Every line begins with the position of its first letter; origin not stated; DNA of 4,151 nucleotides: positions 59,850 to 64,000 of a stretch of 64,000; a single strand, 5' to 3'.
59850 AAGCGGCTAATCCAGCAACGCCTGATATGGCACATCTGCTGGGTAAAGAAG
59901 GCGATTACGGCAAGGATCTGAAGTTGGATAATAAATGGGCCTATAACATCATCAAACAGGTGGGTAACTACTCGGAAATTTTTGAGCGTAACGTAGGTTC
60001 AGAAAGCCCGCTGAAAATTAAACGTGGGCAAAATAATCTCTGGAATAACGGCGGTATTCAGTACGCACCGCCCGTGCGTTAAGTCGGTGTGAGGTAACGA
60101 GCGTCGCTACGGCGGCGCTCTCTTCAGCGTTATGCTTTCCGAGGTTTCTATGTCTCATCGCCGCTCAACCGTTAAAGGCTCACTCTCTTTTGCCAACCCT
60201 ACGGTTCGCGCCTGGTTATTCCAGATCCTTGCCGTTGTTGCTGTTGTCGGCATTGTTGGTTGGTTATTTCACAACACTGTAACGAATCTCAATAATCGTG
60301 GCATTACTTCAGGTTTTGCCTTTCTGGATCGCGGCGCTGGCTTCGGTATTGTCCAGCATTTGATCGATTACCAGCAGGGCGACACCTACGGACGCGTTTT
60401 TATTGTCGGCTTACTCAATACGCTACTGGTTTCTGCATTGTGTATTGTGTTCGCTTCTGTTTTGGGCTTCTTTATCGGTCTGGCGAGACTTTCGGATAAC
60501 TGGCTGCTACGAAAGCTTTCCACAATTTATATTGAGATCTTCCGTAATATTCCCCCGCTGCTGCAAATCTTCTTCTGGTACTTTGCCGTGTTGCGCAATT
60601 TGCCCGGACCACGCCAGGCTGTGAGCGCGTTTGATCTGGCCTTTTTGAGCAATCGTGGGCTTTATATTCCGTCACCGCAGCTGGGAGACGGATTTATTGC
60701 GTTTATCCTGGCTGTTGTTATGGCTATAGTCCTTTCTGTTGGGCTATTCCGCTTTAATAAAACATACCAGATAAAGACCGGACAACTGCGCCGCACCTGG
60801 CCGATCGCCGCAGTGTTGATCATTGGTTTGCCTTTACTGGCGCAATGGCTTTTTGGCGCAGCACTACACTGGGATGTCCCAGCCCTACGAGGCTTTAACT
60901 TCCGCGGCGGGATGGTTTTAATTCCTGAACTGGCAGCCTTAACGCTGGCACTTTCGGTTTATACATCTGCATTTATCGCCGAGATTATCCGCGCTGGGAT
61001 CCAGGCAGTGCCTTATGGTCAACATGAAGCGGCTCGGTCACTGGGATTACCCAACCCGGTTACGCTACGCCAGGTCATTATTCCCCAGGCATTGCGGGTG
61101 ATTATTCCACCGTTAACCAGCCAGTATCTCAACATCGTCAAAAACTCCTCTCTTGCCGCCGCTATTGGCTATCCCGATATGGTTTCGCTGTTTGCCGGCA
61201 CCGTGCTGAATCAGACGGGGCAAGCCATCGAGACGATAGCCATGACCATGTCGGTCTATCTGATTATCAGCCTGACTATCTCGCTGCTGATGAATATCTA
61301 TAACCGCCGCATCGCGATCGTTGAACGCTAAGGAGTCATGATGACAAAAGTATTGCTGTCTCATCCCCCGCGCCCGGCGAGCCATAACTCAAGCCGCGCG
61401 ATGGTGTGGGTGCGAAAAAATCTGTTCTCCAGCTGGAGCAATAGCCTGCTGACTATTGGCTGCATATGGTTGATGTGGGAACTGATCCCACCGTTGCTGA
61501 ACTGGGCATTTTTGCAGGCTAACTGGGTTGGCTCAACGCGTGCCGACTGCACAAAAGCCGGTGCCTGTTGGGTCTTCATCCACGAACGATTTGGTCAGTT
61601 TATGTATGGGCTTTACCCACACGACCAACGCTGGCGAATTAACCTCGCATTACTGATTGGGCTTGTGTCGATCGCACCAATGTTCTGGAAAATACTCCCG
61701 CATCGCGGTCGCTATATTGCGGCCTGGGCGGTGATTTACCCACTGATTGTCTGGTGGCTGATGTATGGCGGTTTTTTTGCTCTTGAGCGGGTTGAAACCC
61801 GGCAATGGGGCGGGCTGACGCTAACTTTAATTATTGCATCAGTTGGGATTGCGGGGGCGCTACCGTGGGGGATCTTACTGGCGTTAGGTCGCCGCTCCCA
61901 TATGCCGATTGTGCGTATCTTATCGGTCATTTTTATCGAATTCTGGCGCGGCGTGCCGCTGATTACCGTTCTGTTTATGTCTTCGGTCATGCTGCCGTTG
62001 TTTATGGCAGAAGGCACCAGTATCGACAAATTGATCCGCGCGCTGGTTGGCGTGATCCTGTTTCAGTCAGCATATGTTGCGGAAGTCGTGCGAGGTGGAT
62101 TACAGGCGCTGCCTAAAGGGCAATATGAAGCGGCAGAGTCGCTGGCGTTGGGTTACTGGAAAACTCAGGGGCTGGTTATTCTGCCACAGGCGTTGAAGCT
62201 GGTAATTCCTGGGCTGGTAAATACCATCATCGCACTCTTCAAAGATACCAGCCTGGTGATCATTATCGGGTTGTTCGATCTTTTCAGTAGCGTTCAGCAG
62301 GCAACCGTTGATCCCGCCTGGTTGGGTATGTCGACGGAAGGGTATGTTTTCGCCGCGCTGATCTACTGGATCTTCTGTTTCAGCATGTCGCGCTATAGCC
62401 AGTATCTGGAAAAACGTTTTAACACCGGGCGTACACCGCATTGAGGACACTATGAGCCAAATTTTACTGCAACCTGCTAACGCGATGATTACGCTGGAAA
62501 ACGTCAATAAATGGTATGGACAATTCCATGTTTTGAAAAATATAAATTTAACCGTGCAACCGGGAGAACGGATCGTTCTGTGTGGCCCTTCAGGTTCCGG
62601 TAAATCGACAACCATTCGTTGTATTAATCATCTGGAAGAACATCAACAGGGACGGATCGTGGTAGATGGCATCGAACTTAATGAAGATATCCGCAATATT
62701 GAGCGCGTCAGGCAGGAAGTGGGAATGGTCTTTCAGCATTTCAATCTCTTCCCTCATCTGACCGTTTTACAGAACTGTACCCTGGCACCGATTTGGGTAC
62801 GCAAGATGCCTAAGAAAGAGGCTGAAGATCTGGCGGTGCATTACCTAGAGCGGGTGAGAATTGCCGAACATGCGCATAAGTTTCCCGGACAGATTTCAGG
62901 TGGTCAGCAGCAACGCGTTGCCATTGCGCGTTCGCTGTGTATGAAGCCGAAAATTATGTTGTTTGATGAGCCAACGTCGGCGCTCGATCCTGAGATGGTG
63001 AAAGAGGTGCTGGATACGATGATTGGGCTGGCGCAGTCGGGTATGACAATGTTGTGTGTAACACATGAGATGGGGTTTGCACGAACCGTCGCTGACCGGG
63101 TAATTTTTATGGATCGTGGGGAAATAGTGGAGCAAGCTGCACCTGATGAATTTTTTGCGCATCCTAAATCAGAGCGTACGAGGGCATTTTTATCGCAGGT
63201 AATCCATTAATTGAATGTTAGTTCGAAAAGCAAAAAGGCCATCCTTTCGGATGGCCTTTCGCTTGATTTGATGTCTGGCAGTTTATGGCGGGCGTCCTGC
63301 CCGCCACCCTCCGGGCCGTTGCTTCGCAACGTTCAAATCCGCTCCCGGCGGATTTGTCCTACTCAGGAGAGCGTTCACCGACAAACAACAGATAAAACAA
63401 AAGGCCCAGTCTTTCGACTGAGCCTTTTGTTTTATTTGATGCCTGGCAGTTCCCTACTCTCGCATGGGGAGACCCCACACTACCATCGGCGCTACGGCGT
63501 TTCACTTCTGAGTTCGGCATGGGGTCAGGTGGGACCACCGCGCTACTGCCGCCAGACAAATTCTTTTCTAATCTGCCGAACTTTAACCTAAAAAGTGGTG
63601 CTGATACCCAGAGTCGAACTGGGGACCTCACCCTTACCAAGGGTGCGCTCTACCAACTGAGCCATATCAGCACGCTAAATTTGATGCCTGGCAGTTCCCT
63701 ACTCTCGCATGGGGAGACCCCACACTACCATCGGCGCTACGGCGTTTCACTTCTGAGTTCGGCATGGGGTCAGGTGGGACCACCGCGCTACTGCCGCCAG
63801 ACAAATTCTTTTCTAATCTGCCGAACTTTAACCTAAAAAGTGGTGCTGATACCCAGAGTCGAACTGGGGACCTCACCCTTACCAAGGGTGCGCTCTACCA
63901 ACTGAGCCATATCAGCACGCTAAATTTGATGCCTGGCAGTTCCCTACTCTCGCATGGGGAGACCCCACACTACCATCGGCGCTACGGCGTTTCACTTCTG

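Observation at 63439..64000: Exact 245-bp tandem repeat of the 5S rRNA / tRNA-Thr unit at the distal end of the rRNA operon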

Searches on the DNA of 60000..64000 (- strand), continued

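Call 7: search_dna_similar(query=window:63200-64000:-, collection=ecoli_genomes, mode=near, max_rows=60, rows=best)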
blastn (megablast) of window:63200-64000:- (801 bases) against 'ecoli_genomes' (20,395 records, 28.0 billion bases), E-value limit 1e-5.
In 1 record(s) the limit of 40 matching pieces per record was reached: places in those records are undercounted.
Records with a match: 5500; places in all: 52573; records where one place covers at least 80% of the query: 1879.
Genomes with a match: 5426 of 5426; with a place that covers at least 80% of the query: 1879. Places per genome that has any: lowest 6, median 10, highest 16. On chromosomes: 52491 places; on plasmids: 82.
Best place of each record, by identity: >=99% 537; 95-99% 4927; 90-95% 36.
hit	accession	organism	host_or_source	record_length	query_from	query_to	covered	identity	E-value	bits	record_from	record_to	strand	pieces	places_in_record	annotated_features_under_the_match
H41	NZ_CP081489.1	Escherichia coli BL21(DE3) strain BL21(DE3)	-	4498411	1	801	100%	100.0%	0e+0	1689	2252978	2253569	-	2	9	rrf: 5S ribosomal RNA (x2) | tRNA-Thr | yhdZ: amino acid ABC transporter ATP-binding protein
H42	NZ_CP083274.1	Escherichia coli strain Rosetta2-DE3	-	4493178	1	801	100%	99.8%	0e+0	1709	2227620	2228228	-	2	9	rrf: 5S ribosomal RNA (x2) | tRNA-Thr | yhdZ: amino acid ABC transporter ATP-binding protein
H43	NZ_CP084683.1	Escherichia coli strain BL21(RP)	-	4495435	1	801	100%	99.7%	0e+0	1711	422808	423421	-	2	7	rrf: 5S ribosomal RNA (x2) | tRNA-Thr | yhdZ: amino acid ABC transporter ATP-binding protein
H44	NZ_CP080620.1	Escherichia coli strain TOP10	-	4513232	1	801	100%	99.7%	0e+0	1672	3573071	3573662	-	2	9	rrf: 5S ribosomal RNA (x2) | tRNA-Thr | yhdZ: amino acid ABC transporter ATP-binding protein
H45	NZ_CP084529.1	Escherichia coli strain Origami2-DE3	-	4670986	1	801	100%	99.6%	0e+0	1705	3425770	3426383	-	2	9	rrf: 5S ribosomal RNA (x2) | tRNA-Thr | yhdZ: amino acid ABC transporter ATP-binding protein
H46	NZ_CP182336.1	Escherichia coli strain A134_1EC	-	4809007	1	801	100%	99.6%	0e+0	1705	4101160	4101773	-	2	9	rrf: 5S ribosomal RNA (x2) | tRNA-Thr | yhdZ: amino acid ABC transporter ATP-binding protein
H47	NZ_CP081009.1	Escherichia coli strain Stbl4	-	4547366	1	801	100%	99.5%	0e+0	1682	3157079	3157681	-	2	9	rrf: 5S ribosomal RNA (x2) | tRNA-Thr | yhdZ: amino acid ABC transporter ATP-binding protein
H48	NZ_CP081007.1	Escherichia coli strain XL1-Blue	-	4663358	1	801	100%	99.5%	0e+0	1662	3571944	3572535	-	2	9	rrf: 5S ribosomal RNA (x2) | tRNA-Thr | yhdZ: amino acid ABC transporter ATP-binding protein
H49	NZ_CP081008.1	Escherichia coli strain XL10-gold-ultracompetent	-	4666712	1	801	100%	99.5%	0e+0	1662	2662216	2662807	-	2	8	rrf: 5S ribosomal RNA (x2) | tRNA-Thr | yhdZ: amino acid ABC transporter ATP-binding protein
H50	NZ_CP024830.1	Escherichia coli strain CREC-532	Homo sapiens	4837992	1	801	100%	99.4%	0e+0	1694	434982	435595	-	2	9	rrf: 5S ribosomal RNA (x2) | tRNA-Thr | yhdZ: amino acid ABC transporter ATP-binding protein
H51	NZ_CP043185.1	Escherichia coli O16:H48 strain PG20180171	mouse gut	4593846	1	801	100%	99.4%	0e+0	1694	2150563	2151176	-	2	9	rrf: 5S ribosomal RNA (x2) | tRNA-Thr | yhdZ: amino acid ABC transporter ATP-binding protein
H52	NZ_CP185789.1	Escherichia coli strain M15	Homo sapiens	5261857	1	801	100%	99.4%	0e+0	1694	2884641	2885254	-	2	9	rrf: 5S ribosomal RNA (x2) | tRNA-Thr | yhdZ: amino acid ABC transporter ATP-binding protein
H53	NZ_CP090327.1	Escherichia coli strain ECO12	Homo sapiens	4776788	1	801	100%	99.4%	0e+0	1694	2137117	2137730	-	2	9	rrf: 5S ribosomal RNA (x2) | tRNA-Thr | yhdZ: amino acid ABC transporter ATP-binding protein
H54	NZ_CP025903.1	Escherichia coli strain 300709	Homo sapiens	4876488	1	801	100%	99.3%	0e+0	1689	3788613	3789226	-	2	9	rrf: 5S ribosomal RNA (x2) | tRNA-Thr | yhdZ: amino acid ABC transporter ATP-binding protein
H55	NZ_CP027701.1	Escherichia coli strain 675SK2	-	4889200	1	801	100%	99.3%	0e+0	1689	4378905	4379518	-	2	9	rrf: 5S ribosomal RNA (x2) | tRNA-Thr | yhdZ: amino acid ABC transporter ATP-binding protein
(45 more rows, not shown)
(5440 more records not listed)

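Call 8: get_annotated_region(hit=H1, flank=4000)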
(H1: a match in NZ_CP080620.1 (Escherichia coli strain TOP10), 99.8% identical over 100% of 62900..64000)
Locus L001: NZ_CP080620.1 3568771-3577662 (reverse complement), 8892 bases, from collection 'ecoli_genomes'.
description: Escherichia coli strain TOP10 chromosome, complete genome
organism: Escherichia coli strain TOP10 (NCBI taxid 562)
replicon: chromosome; assembly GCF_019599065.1
host: -; source: -; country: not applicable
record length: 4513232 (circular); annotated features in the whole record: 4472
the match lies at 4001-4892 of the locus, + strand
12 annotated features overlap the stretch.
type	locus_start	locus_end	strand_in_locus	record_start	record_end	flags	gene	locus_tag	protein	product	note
CDS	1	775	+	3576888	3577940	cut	fbaB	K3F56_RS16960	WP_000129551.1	class I fructose-bisphosphate aldolase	-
CDS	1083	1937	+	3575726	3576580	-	gatY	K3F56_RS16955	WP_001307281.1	tagatose-bisphosphate aldolase subunit GatY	-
CDS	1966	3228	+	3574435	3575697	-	gatZ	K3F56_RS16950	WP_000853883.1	tagatose-bisphosphate aldolase subunit GatZ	-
CDS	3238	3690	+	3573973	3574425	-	gatA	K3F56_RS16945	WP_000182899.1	PTS galactitol transporter subunit IIA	-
CDS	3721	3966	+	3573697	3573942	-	gatB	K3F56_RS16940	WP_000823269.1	PTS galactitol transporter subunit IIB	-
rRNA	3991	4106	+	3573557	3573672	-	rrf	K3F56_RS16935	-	5S ribosomal RNA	-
tRNA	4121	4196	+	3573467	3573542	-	-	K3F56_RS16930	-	tRNA-Thr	-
rRNA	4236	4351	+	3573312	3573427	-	rrf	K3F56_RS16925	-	5S ribosomal RNA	-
CDS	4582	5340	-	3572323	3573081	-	yhdZ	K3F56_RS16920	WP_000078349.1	amino acid ABC transporter ATP-binding protein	-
CDS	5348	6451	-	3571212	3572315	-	yhdY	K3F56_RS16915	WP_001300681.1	amino acid ABC transporter permease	-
CDS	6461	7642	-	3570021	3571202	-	yhdX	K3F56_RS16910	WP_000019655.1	amino acid ABC transporter permease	-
CDS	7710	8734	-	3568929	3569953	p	-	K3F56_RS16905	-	amino acid ABC transporter substrate-binding protein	frameshifted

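Call 9: search_dna_similar(query=window:63560-63928:-, collection=ecoli_genomes, mode=near, max_evalue=1e-160, max_rows=60, rows=best)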
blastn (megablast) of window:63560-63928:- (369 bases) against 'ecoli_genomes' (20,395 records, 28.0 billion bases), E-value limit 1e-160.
Records with a match: 3; places in all: 3; records where one place covers at least 80% of the query: 3.
Genomes with a match: 3 of 5426; with a place that covers at least 80% of the query: 3. Places per genome that has any: lowest 1, median 1, highest 1. On chromosomes: 3 places; on plasmids: 0.
Best place of each record, by identity: >=99% 3.
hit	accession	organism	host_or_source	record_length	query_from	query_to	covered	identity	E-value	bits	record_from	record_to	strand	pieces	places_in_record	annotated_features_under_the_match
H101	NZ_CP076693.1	Escherichia coli strain S103EC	Homo sapiens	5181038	1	369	100%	100.0%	0e+0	682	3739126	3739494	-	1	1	rrf: 5S ribosomal RNA | tRNA-Thr (x2)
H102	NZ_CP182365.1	Escherichia coli strain Br_54_kylling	-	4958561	1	369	100%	100.0%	0e+0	682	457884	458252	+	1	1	rrf: 5S ribosomal RNA | tRNA-Thr (x2)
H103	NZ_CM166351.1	Escherichia coli strain CH4790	Homo sapiens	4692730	1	369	100%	100.0%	0e+0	682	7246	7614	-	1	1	rrf: 5S ribosomal RNA | tRNA-Thr (x2)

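Call 10: get_annotated_region(hit=H101, flank=2500)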
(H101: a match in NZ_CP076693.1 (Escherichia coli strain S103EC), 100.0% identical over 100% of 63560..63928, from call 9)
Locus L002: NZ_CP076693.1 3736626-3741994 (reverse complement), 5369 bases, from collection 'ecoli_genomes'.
description: Escherichia coli strain S103EC chromosome, complete genome
organism: Escherichia coli strain S103EC (NCBI taxid 562)
replicon: chromosome; assembly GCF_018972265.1
host: Homo sapiens; source: -; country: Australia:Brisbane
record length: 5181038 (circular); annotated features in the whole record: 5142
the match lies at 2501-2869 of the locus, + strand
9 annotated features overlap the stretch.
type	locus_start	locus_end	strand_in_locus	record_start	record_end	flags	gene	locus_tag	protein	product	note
rRNA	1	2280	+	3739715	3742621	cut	-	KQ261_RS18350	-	23S ribosomal RNA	-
rRNA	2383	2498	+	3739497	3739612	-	rrf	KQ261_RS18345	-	5S ribosomal RNA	-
tRNA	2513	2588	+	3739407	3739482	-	-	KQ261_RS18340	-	tRNA-Thr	-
rRNA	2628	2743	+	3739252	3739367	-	rrf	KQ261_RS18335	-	5S ribosomal RNA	-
tRNA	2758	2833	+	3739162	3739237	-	-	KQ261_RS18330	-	tRNA-Thr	-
rRNA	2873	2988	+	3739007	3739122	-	rrf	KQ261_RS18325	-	5S ribosomal RNA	-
CDS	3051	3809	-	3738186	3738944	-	yhdZ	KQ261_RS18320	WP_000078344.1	amino acid ABC transporter ATP-binding protein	-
CDS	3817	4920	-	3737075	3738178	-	yhdY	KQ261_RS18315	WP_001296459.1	amino acid ABC transporter permease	-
CDS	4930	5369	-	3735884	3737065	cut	yhdX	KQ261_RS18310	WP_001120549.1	amino acid ABC transporter permease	-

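Call 11: get_annotated_region(hit=H102, flank=2500)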
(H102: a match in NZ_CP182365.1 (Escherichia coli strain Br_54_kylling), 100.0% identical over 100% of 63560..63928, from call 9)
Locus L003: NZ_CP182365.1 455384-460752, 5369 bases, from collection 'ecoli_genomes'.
description: Escherichia coli strain Br_54_kylling chromosome, complete genome
organism: Escherichia coli strain Br_54_kylling (NCBI taxid 562)
replicon: chromosome; assembly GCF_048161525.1
host: -; source: -; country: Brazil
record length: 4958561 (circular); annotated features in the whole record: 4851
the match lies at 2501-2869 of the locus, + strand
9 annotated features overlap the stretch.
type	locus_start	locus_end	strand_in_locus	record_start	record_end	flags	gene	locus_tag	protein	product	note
rRNA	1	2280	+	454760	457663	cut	-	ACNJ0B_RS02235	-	23S ribosomal RNA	-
rRNA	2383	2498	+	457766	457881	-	rrf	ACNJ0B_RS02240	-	5S ribosomal RNA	-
tRNA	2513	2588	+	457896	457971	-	-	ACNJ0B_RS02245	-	tRNA-Thr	-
rRNA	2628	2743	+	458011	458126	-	rrf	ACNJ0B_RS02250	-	5S ribosomal RNA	-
tRNA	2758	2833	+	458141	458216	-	-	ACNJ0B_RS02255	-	tRNA-Thr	-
rRNA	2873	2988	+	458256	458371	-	rrf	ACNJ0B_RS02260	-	5S ribosomal RNA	-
CDS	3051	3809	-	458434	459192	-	yhdZ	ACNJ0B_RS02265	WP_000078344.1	amino acid ABC transporter ATP-binding protein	-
CDS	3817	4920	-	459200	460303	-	yhdY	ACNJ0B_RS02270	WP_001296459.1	amino acid ABC transporter permease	-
CDS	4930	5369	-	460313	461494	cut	yhdX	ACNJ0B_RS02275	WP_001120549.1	amino acid ABC transporter permease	-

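Call 12: get_annotated_region(hit=H103, flank=2500)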
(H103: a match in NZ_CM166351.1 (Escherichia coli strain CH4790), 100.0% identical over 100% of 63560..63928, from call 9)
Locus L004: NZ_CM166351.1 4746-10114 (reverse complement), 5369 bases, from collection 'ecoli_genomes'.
description: Escherichia coli strain CH4790 chromosome, whole genome shotgun sequence
organism: Escherichia coli strain CH4790 (NCBI taxid 562)
replicon: chromosome; assembly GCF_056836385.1
host: Homo sapiens; source: Biobank; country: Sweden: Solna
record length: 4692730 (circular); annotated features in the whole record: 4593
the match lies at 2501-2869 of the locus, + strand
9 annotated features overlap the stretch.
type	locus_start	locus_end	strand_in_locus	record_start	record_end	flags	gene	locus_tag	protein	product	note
rRNA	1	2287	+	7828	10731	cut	-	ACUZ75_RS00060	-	23S ribosomal RNA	-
rRNA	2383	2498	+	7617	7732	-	rrf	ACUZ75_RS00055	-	5S ribosomal RNA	-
tRNA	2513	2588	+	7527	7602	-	-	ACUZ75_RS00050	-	tRNA-Thr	-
rRNA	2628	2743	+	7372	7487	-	rrf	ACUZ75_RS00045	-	5S ribosomal RNA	-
tRNA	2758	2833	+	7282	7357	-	-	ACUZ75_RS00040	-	tRNA-Thr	-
rRNA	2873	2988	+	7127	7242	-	rrf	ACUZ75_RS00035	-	5S ribosomal RNA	-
CDS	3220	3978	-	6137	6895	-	yhdZ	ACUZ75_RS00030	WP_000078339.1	amino acid ABC transporter ATP-binding protein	-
CDS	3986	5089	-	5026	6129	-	yhdY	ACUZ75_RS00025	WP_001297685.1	amino acid ABC transporter permease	-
CDS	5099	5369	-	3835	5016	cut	yhdX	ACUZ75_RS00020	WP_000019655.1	amino acid ABC transporter permease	-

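Call 31: search_dna_similar(query=window:63559-63683:-, collection=ecoli_genomes, mode=near, max_evalue=1e-45, max_rows=10, rows=spread)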
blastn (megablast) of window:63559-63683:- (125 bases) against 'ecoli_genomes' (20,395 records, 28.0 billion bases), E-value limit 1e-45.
Records with a match: 5393; places in all: 5398; records where one place covers at least 80% of the query: 5393.
Genomes with a match: 5393 of 5426; with a place that covers at least 80% of the query: 5393. Places per genome that has any: lowest 1, median 1, highest 2. On chromosomes: 5397 places; on plasmids: 1.
Best place of each record, by identity: >=99% 5365; 95-99% 28.
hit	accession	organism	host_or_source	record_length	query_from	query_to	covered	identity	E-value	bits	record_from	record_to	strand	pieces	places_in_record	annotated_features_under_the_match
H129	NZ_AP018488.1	Escherichia coli O157:H7 strain PV15-279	Homo sapiens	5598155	1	125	100%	100.0%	4e-58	231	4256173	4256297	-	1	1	tRNA-Thr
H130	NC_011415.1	Escherichia coli SE11 strain SE11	-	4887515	1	125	100%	100.0%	4e-58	231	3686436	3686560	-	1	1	tRNA-Thr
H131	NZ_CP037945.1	Escherichia coli strain CFSAN027346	Homo sapiens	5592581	1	125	100%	100.0%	4e-58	231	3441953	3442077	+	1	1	tRNA-Thr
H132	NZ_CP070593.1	Escherichia coli strain ESC53083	Homo sapiens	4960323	1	125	100%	100.0%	4e-58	231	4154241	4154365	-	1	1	tRNA-Thr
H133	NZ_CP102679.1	Escherichia coli strain XH989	Homo sapiens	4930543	1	125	100%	100.0%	4e-58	231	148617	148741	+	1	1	tRNA-Thr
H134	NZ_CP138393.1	Escherichia coli strain 101EVA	Homo sapiens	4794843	1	125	100%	100.0%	4e-58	231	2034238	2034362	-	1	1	tRNA-Thr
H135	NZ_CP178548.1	Escherichia coli strain WWCOL-256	wastewater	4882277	1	125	100%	100.0%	4e-58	231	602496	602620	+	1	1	tRNA-Thr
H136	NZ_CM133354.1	Escherichia coli strain DEF10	Mus musculus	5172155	1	125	100%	100.0%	4e-58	231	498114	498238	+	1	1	tRNA-Thr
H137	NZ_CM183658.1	Escherichia coli strain GmF046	Homo sapiens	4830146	1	125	100%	100.0%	4e-58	231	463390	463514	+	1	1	tRNA-Thr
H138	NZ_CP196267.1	Escherichia coli strain AH20I049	Homo sapiens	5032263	11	125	92%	100.0%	1e-52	213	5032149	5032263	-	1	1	tRNA-Thr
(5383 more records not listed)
